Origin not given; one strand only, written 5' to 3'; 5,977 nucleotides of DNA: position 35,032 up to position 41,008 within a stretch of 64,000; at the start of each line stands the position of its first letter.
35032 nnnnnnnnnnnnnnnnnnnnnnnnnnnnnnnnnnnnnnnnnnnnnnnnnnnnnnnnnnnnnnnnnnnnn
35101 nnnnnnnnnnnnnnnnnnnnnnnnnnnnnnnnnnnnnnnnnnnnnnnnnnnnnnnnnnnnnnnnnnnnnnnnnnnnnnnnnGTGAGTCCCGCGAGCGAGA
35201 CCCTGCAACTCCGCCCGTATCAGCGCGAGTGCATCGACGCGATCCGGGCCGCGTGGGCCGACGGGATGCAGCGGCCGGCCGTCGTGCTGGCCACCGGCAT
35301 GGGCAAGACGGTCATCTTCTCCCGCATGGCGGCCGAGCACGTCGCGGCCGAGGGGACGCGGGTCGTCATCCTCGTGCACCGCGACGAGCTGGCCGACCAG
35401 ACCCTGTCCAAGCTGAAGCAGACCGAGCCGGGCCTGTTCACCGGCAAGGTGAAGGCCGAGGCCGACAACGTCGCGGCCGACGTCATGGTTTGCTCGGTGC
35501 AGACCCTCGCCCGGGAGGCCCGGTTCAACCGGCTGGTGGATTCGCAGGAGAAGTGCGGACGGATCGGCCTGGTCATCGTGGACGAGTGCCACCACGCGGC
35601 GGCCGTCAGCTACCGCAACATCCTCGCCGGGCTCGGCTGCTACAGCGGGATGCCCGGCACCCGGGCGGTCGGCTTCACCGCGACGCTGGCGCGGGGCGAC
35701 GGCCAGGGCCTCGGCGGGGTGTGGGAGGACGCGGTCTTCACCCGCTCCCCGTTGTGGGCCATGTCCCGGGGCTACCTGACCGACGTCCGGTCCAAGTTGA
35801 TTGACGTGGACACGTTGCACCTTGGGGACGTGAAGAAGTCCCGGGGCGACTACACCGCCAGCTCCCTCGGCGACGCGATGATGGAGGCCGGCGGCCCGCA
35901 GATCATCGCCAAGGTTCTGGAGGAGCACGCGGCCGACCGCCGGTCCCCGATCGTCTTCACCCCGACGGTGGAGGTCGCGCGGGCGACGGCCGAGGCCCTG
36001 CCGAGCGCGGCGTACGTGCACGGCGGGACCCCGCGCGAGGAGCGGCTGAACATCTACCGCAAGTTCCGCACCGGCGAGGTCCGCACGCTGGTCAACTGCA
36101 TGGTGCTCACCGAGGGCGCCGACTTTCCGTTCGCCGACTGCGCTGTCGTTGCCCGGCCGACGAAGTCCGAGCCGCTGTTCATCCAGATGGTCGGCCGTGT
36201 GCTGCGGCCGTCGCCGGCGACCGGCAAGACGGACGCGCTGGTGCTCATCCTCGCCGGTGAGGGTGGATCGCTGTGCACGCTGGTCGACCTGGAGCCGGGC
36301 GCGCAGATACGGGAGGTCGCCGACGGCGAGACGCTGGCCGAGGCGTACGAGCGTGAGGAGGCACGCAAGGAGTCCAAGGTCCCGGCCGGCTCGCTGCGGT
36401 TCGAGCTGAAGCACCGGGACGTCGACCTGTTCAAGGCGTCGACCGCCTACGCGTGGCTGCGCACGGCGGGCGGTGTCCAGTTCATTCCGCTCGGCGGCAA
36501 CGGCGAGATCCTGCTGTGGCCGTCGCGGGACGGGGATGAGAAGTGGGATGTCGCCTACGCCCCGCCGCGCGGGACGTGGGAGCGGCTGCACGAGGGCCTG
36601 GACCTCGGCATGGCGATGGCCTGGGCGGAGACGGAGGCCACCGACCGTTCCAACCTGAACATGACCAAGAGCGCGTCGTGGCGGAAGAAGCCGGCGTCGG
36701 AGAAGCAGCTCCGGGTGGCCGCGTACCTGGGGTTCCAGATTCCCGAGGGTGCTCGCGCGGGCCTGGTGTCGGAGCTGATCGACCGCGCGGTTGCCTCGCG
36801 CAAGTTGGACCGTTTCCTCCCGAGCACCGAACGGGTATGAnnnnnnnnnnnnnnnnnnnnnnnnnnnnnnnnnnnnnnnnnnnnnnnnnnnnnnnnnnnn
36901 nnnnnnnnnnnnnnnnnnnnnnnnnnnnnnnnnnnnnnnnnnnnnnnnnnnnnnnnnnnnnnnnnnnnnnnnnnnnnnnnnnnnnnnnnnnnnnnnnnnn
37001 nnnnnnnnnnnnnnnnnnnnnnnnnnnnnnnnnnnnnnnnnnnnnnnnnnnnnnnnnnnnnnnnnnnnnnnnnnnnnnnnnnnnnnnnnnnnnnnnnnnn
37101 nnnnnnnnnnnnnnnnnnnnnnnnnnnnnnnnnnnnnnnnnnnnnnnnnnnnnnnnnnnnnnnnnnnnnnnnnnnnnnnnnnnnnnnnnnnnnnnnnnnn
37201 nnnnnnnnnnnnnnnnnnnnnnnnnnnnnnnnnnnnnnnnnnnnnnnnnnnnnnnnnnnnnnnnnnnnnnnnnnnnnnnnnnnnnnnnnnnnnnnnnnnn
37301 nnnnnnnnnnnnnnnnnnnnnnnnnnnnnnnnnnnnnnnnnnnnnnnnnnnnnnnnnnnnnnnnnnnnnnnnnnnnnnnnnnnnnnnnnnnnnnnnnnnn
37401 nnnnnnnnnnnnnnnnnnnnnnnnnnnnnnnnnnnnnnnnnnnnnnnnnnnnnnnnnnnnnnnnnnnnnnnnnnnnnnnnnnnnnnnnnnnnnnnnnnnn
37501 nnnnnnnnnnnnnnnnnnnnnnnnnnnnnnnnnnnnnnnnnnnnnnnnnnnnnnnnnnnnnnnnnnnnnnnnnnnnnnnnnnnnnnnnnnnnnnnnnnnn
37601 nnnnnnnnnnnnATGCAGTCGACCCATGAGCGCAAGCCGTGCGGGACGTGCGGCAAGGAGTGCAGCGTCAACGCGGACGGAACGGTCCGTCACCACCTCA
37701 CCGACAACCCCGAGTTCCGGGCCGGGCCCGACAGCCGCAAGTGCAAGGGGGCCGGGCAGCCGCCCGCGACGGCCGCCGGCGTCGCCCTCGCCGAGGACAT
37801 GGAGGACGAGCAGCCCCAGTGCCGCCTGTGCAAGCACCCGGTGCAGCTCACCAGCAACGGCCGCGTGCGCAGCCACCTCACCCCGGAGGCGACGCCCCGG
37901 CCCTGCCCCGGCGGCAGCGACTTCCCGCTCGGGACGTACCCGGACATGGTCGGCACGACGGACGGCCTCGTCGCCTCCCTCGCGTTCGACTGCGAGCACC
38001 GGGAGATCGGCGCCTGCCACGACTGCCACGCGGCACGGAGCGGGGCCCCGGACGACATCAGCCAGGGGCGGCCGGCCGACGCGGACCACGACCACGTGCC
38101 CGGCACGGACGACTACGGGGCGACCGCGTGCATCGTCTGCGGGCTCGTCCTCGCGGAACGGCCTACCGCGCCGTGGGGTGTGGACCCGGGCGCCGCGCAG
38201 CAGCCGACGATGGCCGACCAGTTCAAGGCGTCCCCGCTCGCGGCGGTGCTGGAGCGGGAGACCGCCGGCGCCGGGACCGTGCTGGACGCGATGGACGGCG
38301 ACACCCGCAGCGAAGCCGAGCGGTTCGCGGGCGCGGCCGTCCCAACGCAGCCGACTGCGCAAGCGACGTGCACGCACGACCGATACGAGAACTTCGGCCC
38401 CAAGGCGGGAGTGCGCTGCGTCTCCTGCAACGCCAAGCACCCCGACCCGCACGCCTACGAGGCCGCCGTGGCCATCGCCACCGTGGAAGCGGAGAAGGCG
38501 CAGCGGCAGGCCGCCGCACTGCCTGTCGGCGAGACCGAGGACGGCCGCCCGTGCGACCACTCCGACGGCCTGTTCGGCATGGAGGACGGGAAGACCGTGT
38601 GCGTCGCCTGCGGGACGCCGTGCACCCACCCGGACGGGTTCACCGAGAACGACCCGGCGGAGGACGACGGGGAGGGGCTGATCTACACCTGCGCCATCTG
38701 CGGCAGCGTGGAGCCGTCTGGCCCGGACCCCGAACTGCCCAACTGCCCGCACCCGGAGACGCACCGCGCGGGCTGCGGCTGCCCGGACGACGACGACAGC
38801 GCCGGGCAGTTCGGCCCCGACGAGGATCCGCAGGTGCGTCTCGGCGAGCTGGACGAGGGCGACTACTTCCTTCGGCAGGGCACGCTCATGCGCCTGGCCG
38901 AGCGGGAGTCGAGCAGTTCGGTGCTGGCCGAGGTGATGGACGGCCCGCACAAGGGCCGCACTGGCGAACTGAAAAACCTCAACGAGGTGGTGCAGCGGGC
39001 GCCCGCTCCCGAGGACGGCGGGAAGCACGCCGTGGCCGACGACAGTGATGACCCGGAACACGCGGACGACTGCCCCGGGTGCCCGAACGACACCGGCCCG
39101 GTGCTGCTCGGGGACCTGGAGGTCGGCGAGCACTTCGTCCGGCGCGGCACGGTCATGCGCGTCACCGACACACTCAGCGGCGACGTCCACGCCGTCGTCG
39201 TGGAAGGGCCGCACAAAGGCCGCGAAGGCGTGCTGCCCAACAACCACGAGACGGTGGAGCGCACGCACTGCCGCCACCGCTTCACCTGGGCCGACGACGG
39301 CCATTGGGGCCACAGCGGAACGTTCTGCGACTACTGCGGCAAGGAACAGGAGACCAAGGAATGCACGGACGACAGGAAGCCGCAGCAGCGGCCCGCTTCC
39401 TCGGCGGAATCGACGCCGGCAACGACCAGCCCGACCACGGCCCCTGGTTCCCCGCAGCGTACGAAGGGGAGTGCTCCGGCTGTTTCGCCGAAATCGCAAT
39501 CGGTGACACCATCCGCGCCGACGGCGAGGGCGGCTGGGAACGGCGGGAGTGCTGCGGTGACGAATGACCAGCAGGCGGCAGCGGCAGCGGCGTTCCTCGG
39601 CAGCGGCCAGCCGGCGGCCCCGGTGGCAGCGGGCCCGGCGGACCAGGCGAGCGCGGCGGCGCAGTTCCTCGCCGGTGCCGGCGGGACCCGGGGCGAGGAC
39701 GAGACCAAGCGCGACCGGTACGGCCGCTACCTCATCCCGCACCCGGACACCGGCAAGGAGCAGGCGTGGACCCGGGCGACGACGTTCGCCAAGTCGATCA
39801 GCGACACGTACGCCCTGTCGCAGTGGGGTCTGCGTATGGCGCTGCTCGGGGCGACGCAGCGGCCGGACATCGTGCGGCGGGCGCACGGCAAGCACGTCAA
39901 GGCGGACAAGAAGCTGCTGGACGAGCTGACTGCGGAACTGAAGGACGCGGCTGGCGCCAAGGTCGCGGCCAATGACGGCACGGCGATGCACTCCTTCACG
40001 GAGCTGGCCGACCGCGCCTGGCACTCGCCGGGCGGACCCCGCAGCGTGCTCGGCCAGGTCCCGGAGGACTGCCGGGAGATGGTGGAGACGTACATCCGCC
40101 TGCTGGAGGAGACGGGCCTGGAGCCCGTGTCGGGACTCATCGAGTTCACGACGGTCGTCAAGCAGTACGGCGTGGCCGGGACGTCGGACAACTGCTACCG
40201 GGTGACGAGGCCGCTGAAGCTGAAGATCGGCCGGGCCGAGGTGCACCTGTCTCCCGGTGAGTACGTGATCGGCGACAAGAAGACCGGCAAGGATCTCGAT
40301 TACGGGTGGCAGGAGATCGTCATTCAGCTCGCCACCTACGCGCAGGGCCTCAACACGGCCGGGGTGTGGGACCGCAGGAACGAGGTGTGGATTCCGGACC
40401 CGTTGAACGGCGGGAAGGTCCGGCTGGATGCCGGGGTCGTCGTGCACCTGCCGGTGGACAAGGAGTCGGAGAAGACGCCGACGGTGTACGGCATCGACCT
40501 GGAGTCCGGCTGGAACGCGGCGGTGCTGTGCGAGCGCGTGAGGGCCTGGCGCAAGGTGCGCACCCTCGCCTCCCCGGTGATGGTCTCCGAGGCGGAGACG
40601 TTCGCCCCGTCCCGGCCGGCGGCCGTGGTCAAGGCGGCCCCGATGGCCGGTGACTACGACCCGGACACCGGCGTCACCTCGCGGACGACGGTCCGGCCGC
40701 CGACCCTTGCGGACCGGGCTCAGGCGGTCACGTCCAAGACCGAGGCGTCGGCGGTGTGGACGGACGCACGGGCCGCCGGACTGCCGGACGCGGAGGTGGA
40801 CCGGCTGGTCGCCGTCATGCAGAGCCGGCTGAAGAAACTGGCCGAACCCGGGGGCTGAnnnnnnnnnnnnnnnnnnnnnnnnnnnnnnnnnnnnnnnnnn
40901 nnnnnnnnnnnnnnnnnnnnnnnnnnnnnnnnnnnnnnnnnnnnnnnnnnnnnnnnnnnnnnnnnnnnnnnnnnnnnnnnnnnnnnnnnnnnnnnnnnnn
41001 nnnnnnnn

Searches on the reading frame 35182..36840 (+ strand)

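Call 16: search_protein_families(library=phrogs, proteins=[window:35182-36840:+], max_evalue=0.001)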
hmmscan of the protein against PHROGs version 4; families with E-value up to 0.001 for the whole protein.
window:35182-36840:+ (552 aa): 7 families
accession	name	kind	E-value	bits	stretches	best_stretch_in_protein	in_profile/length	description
phrog_16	-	DNA, RNA and nucleotide metabolism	2.8e-85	288.3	1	6-362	269-603/986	DNA helicase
phrog_16694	-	unknown function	6e-17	61.9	1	7-141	272-414/1010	-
phrog_62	-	DNA, RNA and nucleotide metabolism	8.3e-10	37.7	1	4-138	691-819/1881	DNA helicase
phrog_9690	-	DNA, RNA and nucleotide metabolism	9.9e-09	35.6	1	129-344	42-257/306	DNA helicase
phrog_6819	-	DNA, RNA and nucleotide metabolism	9.5e-07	28.6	0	275-318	262-305/645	Holliday junction branch migration helicase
phrog_16259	-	DNA, RNA and nucleotide metabolism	1e-06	29.3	1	8-143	116-240/330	DNA helicase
phrog_2488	-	DNA, RNA and nucleotide metabolism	1.2e-06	28.5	0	10-79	19-92/579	DNA helicase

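Call 17: search_protein_families(library=pfam, proteins=[window:35182-36840:+], max_evalue=0.001)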
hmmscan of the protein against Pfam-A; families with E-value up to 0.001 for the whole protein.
window:35182-36840:+ (552 aa): 5 families
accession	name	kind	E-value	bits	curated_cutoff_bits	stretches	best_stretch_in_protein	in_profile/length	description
PF04851.21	ResIII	-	4.6e-27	95.4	22.5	1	8-170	2-163/164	Type III restriction enzyme, res subunit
PF00271.37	Helicase_C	-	3e-15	56.9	23.5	1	244-343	8-109/110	Helicase conserved C-terminal domain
PF00270.35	DEAD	-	8.2e-15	55.4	26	1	11-170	1-161/167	DEAD/DEAH box helicase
PF18766.7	SWI2_SNF2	-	4.8e-05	23.5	26.7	1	31-168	19-154/221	SWI2/SNF2 ATPase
PF16203.11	ERCC3_RAD25_C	-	6e-05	22.9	27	1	255-347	62-155/248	ERCC3/RAD25/XPB C-terminal helicase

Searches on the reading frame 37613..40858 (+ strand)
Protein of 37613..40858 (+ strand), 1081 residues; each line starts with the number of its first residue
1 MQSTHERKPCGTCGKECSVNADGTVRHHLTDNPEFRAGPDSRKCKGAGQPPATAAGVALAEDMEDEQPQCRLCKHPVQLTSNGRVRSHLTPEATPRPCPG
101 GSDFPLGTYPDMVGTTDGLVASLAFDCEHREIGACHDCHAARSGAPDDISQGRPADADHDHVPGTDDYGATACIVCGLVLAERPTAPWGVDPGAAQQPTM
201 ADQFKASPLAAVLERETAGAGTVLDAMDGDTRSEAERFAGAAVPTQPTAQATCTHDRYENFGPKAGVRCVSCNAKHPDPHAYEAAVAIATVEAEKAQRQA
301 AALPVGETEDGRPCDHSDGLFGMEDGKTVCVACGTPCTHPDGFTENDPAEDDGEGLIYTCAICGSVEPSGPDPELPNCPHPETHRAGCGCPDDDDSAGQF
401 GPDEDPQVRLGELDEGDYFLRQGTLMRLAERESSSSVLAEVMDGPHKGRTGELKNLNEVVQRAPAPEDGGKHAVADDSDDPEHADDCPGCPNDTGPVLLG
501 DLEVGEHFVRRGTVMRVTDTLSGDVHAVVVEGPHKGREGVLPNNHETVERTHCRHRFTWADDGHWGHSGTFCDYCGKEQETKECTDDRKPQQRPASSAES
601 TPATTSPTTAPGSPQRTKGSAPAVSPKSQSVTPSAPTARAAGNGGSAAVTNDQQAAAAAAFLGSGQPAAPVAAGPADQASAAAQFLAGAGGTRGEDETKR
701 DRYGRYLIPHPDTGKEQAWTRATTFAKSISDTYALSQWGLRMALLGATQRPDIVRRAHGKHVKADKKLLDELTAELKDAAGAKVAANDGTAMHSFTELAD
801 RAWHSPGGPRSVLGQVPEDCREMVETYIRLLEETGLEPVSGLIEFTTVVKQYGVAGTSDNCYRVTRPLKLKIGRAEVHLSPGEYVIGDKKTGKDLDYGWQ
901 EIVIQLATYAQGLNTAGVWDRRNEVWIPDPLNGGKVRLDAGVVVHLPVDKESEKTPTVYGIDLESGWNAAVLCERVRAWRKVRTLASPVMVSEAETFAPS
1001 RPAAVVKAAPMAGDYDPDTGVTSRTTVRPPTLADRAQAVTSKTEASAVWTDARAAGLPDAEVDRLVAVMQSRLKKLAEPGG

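Call 16: search_protein_families(library=phrogs, proteins=[window:37613-40858:+], max_evalue=0.001)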
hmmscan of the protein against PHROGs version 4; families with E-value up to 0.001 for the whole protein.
window:37613-40858:+ (1081 aa): 3 families
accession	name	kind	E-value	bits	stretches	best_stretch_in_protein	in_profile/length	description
phrog_466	-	DNA, RNA and nucleotide metabolism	3.7e-60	205.5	1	689-1053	104-426/446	exonuclease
phrog_298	-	DNA, RNA and nucleotide metabolism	3e-08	34.4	1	704-946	56-227/293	exonuclease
phrog_6601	-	unknown function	5.4e-05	24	1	43-97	3-48/55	-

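Call 17: search_protein_families(library=pfam, proteins=[window:37613-40858:+], max_evalue=0.001)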
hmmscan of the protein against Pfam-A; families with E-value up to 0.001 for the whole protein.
window:37613-40858:+ (1081 aa): 1 family
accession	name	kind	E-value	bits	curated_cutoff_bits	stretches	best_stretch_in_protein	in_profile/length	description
PF00467.35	KOW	-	1.8e-05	24.8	22.3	0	439-457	5-23/32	KOW motif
